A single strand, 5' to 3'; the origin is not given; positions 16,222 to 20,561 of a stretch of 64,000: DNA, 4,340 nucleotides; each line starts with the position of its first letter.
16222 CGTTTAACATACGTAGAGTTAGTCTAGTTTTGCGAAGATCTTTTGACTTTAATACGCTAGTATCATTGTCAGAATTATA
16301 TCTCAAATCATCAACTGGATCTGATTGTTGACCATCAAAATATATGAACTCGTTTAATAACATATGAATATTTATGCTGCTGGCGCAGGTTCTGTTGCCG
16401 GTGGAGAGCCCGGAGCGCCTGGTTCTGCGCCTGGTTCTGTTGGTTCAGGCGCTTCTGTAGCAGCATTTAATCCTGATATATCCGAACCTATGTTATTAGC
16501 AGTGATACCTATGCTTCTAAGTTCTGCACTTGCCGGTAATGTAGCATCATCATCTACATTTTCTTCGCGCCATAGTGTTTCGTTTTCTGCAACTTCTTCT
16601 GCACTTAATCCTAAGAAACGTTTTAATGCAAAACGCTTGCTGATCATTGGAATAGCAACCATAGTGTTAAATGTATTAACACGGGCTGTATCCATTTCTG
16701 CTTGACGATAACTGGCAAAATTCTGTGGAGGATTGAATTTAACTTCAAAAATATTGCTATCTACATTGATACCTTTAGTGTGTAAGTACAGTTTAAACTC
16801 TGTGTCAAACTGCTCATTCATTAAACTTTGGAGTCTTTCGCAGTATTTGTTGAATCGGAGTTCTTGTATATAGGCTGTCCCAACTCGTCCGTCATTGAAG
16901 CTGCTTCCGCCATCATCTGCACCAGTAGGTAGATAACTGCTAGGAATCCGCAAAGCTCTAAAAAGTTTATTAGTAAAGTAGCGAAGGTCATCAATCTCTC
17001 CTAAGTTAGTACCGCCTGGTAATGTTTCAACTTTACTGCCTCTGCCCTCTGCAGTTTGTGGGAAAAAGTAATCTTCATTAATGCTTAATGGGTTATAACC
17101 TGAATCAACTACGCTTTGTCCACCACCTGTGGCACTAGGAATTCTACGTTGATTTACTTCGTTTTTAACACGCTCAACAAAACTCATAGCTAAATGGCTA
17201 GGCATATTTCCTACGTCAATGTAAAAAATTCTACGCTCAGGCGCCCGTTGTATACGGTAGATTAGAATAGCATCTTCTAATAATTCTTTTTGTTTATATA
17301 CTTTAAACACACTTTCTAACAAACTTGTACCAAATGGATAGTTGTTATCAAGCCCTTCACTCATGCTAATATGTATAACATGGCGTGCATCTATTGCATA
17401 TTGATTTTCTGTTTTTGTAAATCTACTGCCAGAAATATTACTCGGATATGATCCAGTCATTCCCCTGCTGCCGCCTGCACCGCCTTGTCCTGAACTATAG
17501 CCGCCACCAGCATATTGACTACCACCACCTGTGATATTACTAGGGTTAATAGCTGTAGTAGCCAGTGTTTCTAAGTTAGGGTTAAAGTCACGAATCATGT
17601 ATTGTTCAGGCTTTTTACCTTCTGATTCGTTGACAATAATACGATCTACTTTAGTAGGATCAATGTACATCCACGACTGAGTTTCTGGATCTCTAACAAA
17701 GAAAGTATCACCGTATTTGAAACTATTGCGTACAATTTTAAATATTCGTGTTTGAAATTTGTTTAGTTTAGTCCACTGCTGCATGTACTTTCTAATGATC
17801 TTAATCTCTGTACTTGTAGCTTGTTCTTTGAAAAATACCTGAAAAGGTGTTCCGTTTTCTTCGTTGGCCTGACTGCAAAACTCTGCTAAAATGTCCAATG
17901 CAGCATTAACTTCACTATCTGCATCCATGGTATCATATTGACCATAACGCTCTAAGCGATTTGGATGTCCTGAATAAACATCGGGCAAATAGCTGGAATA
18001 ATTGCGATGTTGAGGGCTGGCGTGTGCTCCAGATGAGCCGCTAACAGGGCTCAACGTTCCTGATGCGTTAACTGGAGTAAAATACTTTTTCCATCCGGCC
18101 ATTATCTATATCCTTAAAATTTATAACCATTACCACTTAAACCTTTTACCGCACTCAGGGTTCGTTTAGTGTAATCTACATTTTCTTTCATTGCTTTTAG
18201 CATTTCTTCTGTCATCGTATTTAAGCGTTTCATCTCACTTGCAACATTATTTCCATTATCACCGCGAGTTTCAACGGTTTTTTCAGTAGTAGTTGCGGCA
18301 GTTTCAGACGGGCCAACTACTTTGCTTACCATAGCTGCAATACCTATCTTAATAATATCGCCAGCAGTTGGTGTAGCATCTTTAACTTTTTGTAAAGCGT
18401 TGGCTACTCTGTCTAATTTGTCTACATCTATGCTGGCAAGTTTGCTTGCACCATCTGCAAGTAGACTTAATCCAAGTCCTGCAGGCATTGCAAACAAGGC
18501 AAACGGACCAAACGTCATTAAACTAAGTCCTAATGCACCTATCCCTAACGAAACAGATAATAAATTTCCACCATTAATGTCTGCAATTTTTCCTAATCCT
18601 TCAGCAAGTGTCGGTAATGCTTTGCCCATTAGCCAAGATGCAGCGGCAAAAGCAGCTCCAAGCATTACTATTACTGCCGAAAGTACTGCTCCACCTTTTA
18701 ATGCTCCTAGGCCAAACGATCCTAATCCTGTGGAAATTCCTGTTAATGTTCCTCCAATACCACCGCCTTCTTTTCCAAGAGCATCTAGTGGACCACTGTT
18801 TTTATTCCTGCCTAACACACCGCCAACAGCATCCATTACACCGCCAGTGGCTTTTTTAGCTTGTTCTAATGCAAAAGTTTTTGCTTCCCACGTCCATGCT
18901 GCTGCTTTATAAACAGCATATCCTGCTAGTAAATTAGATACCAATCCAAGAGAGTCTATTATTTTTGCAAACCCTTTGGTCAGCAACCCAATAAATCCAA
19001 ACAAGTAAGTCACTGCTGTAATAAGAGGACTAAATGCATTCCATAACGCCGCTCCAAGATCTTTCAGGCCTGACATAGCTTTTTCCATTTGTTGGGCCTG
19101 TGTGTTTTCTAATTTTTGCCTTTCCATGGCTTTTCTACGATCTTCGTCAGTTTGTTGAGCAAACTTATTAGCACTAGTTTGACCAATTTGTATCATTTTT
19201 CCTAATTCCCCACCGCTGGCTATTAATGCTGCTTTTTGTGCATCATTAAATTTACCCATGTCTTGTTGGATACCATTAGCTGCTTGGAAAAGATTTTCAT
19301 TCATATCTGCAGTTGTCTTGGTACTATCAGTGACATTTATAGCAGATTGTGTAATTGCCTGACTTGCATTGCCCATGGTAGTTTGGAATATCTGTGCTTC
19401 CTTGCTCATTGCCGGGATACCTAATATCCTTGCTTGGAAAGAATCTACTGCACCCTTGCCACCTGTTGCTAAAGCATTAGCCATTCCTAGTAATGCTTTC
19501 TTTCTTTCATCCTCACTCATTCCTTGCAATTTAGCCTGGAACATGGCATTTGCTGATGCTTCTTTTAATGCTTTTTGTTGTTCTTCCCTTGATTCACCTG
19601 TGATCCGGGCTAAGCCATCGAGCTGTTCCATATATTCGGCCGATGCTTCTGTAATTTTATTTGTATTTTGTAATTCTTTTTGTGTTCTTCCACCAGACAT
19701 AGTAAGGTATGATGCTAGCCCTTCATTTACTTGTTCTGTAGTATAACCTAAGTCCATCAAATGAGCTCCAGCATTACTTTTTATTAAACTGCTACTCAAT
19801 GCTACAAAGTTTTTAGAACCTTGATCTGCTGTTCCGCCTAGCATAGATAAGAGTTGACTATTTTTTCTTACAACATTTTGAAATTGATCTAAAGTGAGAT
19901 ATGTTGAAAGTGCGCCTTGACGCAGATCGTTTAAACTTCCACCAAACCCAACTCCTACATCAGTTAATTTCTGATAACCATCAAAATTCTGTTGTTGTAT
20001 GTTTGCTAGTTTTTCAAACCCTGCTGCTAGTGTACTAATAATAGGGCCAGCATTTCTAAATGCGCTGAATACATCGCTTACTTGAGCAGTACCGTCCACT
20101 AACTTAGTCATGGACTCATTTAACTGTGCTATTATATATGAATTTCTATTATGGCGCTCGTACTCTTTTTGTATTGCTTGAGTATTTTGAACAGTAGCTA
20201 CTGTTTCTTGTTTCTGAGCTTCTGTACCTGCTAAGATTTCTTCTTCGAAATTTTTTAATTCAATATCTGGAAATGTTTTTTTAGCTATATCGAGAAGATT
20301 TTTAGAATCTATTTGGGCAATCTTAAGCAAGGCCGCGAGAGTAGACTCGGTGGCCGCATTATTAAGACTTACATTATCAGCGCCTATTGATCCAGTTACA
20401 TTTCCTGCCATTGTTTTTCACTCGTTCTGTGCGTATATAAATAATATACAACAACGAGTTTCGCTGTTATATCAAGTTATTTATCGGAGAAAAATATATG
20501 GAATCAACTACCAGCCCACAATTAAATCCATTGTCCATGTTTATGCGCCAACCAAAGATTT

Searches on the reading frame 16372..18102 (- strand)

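Call 4: search_protein_families(library=pfam, proteins=[window:16372-18102:-], max_evalue=0.1)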
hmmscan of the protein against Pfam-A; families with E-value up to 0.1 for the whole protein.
window:16372-18102:- (576 aa): 1 family
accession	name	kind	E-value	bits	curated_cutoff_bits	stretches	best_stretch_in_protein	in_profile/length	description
PF07230.16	Portal_T4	-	2.8e-110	369.5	22.9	1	51-514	3-433/433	Bacteriophage T4-like portal protein (Gp20)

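Call 5: search_protein_families(library=phrogs, proteins=[window:16372-18102:-], max_evalue=0.1)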
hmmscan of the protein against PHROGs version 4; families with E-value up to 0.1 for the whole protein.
window:16372-18102:- (576 aa): 4 families
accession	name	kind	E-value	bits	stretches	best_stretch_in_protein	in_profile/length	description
phrog_213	-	head and packaging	2.3e-113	380.6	1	26-523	34-506/528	portal protein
phrog_1497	-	head and packaging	0.00037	20.4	1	46-134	62-152/549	portal protein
phrog_104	-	head and packaging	0.0058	16.3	1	413-527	373-481/550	portal protein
phrog_12349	-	unknown function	0.0099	17.2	1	287-324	56-93/97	-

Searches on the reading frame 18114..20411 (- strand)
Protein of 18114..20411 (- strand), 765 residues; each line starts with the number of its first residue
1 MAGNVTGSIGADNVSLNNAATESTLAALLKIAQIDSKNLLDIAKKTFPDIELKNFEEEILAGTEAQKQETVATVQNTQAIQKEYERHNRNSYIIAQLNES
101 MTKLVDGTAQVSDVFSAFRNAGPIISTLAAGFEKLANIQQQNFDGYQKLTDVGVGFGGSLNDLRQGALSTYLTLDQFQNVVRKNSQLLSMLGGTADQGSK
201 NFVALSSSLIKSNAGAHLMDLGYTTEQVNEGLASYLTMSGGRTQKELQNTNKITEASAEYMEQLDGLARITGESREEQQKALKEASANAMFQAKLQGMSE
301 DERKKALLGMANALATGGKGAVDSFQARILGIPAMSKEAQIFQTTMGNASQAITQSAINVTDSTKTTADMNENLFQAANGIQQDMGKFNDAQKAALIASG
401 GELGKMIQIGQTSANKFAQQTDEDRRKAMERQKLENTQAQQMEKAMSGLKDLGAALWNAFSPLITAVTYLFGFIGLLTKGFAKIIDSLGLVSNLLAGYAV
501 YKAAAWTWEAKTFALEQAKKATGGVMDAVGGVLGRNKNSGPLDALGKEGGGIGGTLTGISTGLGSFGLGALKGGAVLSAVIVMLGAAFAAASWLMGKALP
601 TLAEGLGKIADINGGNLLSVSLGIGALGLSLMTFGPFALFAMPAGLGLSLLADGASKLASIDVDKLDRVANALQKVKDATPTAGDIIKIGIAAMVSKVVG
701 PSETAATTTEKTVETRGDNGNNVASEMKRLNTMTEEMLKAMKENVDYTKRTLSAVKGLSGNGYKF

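Call 4: search_protein_families(library=pfam, proteins=[window:18114-20411:-], max_evalue=0.1)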
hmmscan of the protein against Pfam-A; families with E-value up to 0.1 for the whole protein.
window:18114-20411:- (765 aa): 0 families

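Call 5: search_protein_families(library=phrogs, proteins=[window:18114-20411:-], max_evalue=0.1)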
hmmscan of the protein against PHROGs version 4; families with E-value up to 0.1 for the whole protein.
window:18114-20411:- (765 aa): 1 family
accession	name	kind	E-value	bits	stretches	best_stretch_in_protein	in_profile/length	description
phrog_26551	-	unknown function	0.019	15.8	0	320-347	24-51/57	-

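Call 78: search_protein_families(library=ncbifam, proteins=[window:18114-20411:-], max_evalue=1)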
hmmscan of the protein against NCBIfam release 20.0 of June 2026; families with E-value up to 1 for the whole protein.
window:18114-20411:- (765 aa): 3 families
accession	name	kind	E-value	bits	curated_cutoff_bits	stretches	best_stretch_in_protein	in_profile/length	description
NF001851.0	PRK00571.2-4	equivalog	0.039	14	131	1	618-680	51-110/135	F0F1 ATP synthase subunit epsilon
TIGR03057.1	xxxLxxG_by_4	repeat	0.12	12.7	18.6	0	95-113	9-27/28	X-X-X-Leu-X-X-Gly heptad repeat protein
NF052474.1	pept_arginase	exception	0.18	11.2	350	1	367-444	76-150/287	peptide arginase, FlmR/OhkR family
